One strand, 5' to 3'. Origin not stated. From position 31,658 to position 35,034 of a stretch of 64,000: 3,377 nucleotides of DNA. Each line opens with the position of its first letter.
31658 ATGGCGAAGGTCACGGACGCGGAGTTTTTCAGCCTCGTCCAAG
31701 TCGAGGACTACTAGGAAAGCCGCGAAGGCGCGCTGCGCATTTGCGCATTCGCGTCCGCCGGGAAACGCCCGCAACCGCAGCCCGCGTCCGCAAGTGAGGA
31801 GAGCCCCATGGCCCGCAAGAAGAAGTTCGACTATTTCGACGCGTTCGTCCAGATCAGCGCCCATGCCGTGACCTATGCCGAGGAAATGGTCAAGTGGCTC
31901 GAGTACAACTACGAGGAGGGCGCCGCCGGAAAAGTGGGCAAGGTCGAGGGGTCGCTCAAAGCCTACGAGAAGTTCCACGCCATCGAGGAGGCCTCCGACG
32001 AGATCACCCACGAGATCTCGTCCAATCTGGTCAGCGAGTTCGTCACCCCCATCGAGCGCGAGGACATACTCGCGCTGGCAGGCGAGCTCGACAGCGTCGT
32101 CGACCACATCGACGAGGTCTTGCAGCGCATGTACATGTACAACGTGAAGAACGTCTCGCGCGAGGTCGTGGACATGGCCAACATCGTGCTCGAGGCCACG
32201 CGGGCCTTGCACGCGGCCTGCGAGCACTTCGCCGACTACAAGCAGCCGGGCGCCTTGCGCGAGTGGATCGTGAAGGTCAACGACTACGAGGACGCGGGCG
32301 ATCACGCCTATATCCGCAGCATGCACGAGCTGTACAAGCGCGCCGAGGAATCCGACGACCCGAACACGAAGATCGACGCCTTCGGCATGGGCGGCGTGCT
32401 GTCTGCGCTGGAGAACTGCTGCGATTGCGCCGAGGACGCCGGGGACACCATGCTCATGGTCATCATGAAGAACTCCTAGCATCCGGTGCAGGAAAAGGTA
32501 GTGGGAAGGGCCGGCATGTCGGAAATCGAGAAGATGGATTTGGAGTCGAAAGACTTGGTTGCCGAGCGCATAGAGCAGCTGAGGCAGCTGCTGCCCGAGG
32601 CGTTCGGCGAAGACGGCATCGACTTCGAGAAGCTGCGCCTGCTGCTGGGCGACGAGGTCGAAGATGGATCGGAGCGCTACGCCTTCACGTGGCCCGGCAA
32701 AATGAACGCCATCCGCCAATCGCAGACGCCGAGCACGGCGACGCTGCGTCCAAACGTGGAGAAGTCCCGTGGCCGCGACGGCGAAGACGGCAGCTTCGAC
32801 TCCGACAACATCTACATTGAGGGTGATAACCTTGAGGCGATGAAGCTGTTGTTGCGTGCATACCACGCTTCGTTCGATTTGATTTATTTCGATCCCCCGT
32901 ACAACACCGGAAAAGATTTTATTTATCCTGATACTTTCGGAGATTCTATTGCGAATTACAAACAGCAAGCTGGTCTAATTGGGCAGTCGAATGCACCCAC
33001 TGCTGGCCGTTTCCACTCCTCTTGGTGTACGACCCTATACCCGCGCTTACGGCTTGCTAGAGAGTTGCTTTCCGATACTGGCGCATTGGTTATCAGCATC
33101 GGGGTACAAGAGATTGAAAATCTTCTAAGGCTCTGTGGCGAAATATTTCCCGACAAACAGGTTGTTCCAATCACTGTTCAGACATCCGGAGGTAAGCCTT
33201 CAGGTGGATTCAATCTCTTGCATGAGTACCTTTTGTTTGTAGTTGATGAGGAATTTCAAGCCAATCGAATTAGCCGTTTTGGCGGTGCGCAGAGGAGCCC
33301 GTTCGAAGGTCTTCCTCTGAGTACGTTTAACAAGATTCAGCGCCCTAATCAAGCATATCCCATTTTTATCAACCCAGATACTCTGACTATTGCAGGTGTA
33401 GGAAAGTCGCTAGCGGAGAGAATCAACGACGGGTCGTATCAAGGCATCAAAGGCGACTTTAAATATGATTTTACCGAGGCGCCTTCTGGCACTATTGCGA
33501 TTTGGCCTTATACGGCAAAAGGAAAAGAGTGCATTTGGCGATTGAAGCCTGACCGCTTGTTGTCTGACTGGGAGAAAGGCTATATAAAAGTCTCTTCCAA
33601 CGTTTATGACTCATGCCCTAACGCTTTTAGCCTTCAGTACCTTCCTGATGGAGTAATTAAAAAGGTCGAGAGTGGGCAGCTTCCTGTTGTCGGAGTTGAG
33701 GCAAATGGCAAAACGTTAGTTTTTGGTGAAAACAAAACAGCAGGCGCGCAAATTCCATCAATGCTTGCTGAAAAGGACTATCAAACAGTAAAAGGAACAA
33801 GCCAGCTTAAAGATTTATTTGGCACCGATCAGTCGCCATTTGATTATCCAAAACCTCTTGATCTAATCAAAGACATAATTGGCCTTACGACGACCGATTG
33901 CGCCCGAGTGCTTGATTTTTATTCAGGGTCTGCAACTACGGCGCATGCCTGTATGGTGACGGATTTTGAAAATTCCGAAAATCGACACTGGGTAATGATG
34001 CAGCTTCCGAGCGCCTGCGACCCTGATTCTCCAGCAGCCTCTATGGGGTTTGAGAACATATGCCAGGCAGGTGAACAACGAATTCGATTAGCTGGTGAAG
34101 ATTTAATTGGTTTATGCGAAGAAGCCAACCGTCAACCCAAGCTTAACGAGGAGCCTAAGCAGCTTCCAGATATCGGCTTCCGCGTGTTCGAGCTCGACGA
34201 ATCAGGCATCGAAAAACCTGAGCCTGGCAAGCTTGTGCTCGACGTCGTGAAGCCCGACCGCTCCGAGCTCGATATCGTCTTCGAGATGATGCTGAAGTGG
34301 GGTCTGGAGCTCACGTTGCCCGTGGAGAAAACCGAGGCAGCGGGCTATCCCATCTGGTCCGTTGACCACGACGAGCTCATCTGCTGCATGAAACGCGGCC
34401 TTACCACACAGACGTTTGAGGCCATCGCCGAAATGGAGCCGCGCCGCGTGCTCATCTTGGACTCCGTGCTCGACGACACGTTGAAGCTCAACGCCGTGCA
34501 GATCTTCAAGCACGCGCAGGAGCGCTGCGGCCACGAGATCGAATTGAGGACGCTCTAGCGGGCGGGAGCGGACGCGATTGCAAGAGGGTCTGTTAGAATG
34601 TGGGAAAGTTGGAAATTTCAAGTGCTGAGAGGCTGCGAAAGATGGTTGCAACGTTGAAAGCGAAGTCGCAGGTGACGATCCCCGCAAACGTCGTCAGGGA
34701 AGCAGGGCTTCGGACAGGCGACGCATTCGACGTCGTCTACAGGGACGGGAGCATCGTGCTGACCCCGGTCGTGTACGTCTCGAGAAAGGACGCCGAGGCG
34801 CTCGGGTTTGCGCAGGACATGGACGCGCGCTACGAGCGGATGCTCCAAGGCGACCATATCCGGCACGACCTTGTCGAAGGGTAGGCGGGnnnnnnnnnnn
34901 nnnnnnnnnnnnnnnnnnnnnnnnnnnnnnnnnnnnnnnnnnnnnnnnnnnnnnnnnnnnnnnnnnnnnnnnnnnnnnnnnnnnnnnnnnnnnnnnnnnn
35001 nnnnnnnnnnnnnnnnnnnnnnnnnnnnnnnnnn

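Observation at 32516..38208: Type III R-M operon with an AbrB/YoeB toxin-antitoxin pair wedged between mod and res; the toxin stop codon lies inside the res start (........)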

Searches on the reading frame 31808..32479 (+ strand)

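Call 3: search_protein_families(library=pfam, proteins=[window:31808-32479:+], max_evalue=0.01)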
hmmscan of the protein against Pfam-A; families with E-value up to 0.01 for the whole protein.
window:31808-32479:+ (223 aa): 1 family
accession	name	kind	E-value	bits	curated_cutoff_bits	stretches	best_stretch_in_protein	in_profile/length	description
PF01865.21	PhoU_div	-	2e-20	73.5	24.4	1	56-220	49-213/214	Protein of unknown function DUF47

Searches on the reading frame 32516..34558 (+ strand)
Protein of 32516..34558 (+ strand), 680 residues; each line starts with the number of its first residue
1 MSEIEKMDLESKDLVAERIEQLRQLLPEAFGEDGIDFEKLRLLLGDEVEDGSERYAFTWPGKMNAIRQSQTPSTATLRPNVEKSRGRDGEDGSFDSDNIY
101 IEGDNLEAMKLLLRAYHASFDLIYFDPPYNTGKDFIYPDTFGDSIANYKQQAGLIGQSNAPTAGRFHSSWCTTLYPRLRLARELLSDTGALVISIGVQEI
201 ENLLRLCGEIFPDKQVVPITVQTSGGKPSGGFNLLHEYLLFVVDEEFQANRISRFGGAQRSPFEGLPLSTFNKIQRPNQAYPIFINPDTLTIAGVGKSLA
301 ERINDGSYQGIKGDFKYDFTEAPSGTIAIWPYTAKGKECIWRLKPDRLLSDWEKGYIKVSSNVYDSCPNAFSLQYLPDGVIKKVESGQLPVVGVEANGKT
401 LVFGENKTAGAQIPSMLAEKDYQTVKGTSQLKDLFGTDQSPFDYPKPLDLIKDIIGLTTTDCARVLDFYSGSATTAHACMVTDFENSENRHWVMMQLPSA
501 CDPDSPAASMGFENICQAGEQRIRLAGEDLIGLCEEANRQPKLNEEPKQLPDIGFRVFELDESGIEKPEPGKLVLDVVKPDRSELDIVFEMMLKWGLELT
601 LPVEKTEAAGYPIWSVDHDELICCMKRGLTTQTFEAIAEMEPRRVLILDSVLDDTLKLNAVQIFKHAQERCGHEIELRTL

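Call 3: search_protein_families(library=pfam, proteins=[window:32516-34558:+], max_evalue=0.01)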
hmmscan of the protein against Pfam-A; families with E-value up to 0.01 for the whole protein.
window:32516-34558:+ (680 aa): 2 families
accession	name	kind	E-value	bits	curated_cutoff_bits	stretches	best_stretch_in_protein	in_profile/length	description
PF01555.25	N6_N4_Mtase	-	2.6e-19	70.5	26.7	1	121-480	2-200/221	DNA methylase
PF03602.21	Cons_hypoth95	-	0.0086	16.2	24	0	110-133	102-127/182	Conserved hypothetical protein 95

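Call 4: search_protein_families(library=ncbifam, proteins=[window:32516-34558:+], max_evalue=0.01)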
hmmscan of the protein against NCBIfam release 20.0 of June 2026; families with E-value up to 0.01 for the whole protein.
window:32516-34558:+ (680 aa): 1 family
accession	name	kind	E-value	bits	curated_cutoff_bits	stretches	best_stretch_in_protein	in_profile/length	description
NF008572.0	PRK11524.1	equivalog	2.6e-06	26.8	292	1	96-135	13-49/294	adenine-specific DNA-methyltransferase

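Call 55: search_protein_families(library=padloc, proteins=[window:32516-34558:+], max_evalue=0.001)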
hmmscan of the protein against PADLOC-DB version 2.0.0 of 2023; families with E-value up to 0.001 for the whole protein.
window:32516-34558:+ (680 aa): 24 families
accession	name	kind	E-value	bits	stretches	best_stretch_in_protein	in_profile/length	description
PDLC03634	MTase_III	-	1e-127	425.6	1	5-668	3-614/621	Type III methyltransferase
PDLC03637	MTase_III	-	1.6e-69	233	2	11-218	43-234/513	Type III methyltransferase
PDLC03641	MTase_III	-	3.8e-59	198.9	1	17-526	17-475/657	Type III methyltransferase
PDLC03644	MTase_III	-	9.5e-39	131.5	2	59-242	6-184/542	Type III methyltransferase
PDLC03640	MTase_III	-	1.5e-31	107.5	2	76-214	23-159/654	Type III methyltransferase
PDLC03642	MTase_III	-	1.5e-29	101.1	2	96-224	81-193/528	Type III methyltransferase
PDLC03645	MTase_III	-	1.8e-26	90.5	1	89-491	134-516/709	Type III methyltransferase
PDLC03635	MTase_III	-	4.2e-24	83.2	3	94-144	215-266/708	Type III methyltransferase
PDLC03639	MTase_III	-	1.5e-22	77.7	2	77-250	68-227/639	Type III methyltransferase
PDLC03636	MTase_III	-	3e-21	73.8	2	167-501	93-397/575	Type III methyltransferase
PDLC03646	MTase_III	-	2.5e-18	63.3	3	95-143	469-518/1057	Type III methyltransferase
PDLC03354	MTase_II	-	3.9e-15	53.8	1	97-217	60-176/425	Type II methyltransferase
PDLC03643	MTase_III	-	1.1e-14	52.5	2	421-499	191-268/465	Type III methyltransferase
PDLC03638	MTase_III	-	2.9e-12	43.7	1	98-144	381-429/816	Type III methyltransferase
PDLC03300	MTase_II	-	4.2e-11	40.5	1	95-211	9-127/302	Type II methyltransferase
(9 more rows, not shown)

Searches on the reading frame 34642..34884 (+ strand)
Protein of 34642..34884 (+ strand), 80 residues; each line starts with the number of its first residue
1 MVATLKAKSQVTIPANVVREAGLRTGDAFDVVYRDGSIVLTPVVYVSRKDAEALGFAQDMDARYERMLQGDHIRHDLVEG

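Call 3: search_protein_families(library=pfam, proteins=[window:34642-34884:+], max_evalue=0.01)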
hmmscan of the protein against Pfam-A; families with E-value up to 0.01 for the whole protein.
window:34642-34884:+ (80 aa): 1 family
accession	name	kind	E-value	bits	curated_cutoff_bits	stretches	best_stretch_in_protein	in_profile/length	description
PF04014.23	MazE_antitoxin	-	3.5e-09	36.9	24.7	1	5-44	4-44/48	Antidote-toxin recognition MazE, bacterial antitoxin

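Call 4: search_protein_families(library=ncbifam, proteins=[window:34642-34884:+], max_evalue=0.01)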
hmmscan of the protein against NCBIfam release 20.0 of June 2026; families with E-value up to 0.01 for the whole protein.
window:34642-34884:+ (80 aa): 2 families
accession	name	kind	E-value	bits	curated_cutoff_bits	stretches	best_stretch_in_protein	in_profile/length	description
TIGR01439.1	lp_hng_hel_AbrB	domain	4.9e-07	29.4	28.3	1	4-43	3-43/44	transcriptional regulator, AbrB family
TIGR02609.1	doc_partner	hypoth_equivalog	0.0041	17.5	55.9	1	11-45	12-46/74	putative addiction module antidote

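Call 55: search_protein_families(library=padloc, proteins=[window:34642-34884:+], max_evalue=0.001)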
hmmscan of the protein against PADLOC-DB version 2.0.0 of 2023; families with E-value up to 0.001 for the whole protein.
window:34642-34884:+ (80 aa): 0 families
